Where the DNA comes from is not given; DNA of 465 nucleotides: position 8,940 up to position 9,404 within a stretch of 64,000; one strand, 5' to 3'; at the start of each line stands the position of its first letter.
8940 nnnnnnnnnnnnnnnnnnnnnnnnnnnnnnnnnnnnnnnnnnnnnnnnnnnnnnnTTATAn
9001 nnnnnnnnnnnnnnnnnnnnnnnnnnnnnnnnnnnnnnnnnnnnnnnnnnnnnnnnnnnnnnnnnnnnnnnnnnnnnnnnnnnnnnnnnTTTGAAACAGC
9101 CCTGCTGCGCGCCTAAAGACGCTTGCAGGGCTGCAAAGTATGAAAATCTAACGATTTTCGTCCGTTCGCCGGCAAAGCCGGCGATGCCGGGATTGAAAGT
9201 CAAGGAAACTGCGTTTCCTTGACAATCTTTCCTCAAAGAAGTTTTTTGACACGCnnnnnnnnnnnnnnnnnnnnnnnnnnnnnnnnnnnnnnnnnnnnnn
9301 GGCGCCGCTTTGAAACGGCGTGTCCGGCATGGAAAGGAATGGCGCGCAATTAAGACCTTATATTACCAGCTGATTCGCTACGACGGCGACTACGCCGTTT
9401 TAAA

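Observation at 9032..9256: Dispersed family of a multi-hairpin intergenic repeat (5 clear copies, both orientations)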

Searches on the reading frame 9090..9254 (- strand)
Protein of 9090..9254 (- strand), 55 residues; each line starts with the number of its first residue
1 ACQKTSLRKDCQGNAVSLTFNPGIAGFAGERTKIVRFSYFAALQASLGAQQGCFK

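Call 43: find_homologous_proteins(query=A4, max_evalue=10)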
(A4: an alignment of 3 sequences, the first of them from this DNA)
Query A4 (3 sequences) (55 aa, profile of the alignment): 4 proteins with E <= 10 among 10 candidates.
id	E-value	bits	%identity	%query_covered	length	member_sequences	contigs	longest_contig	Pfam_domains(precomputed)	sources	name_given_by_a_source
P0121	1.2e-27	113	92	93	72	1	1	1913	-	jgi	jgi:hypothetical protein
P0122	6.2e-23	98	75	95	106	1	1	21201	-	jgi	jgi:hypothetical protein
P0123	1.5e-22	97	81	78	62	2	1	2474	-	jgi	jgi:hypothetical protein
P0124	2.1e-15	74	73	80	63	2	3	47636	-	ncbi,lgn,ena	-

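Call 44: find_encoding_contigs(protein=P0122, flank=10000, max_places=10)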
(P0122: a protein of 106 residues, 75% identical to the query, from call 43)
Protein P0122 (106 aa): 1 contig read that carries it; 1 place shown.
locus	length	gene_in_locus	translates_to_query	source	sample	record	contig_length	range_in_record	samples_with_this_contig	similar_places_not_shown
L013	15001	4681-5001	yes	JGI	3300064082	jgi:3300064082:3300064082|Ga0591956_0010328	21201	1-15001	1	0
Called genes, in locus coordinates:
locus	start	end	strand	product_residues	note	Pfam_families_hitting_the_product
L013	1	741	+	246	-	?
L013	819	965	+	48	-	-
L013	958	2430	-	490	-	PF00370:FGGY_N, PF02782:FGGY_C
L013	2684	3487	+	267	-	PF00106:adh_short, PF08659:KR, PF13561:adh_short_C2, PF23441:SDR (weak)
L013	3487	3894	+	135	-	-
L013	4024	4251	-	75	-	-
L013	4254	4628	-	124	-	PF07411:DUF1508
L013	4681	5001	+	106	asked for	-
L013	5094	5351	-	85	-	PF01084:Ribosomal_S18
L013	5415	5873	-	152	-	PF00436:SSB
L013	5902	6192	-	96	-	PF01250:Ribosomal_S6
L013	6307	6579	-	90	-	-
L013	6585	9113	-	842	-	PF22124:Glyco_hydro_95_cat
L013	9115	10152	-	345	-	PF01408:GFO_IDH_MocA, PF02894:GFO_IDH_MocA_C (weak), PF22725:GFO_IDH_MocA_C3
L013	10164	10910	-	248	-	PF06283:ThuA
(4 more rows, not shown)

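Call 45: find_encoding_contigs(protein=P0124, flank=10000, max_places=10)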
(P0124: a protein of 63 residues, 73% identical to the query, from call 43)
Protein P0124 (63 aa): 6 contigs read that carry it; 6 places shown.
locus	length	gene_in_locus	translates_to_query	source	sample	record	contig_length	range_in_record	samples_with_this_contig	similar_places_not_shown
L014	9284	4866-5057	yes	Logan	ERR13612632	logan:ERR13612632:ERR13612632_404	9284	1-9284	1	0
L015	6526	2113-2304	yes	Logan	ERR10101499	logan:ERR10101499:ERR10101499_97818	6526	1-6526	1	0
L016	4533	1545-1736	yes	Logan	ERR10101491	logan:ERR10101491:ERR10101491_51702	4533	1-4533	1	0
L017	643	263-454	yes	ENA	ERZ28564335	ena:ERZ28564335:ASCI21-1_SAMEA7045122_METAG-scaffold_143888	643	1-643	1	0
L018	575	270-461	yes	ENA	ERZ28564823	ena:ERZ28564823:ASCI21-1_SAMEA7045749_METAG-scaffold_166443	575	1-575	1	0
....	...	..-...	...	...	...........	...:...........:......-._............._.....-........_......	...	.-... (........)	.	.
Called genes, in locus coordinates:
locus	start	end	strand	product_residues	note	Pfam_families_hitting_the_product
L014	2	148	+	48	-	?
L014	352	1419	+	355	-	PF01408:GFO_IDH_MocA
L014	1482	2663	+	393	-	PF13679:Methyltransf_32, PF05206:TRM13 (faint), PF13649:Methyltransf_25 (weak), PF13847:Methyltransf_31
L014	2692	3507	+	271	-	PF00702:Hydrolase, PF13344:Hydrolase_6, PF13419:HAD_2 (faint), PF13242:Hydrolase_like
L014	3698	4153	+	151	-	PF05239:PRC (faint)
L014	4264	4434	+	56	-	-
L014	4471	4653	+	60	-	-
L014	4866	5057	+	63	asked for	-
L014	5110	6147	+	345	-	PF01594:AI-2E_transport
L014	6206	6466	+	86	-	PF06135:IreB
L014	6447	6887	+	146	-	PF03652:RuvX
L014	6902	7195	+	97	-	PF06949:DUF1292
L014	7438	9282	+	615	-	?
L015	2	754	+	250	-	?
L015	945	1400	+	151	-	PF05239:PRC (faint)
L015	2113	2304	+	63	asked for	-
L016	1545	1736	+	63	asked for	-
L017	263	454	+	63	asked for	-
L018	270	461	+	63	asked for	-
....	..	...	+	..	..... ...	-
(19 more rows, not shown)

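Call 46: find_encoding_contigs(protein=P0121, flank=10000, max_places=10)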
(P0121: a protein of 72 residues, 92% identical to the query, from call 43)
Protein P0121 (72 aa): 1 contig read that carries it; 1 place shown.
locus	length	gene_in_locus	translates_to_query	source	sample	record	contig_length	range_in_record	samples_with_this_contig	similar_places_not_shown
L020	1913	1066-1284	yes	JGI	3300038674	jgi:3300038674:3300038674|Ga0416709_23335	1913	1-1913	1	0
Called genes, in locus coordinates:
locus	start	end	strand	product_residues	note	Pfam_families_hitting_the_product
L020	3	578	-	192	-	?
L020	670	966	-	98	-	-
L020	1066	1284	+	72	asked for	-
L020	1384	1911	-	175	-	?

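Call 47: find_encoding_contigs(protein=P0123, flank=10000, max_places=10)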
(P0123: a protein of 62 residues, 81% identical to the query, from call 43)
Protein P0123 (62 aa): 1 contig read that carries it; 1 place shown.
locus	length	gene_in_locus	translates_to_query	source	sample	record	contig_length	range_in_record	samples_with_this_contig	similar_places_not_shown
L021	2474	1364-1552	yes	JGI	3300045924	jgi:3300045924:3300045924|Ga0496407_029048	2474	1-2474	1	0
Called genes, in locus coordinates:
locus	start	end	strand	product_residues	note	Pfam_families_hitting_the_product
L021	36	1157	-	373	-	PF04015:DUF362 (weak)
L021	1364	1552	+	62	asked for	-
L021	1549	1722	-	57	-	-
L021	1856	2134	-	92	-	-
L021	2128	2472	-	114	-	?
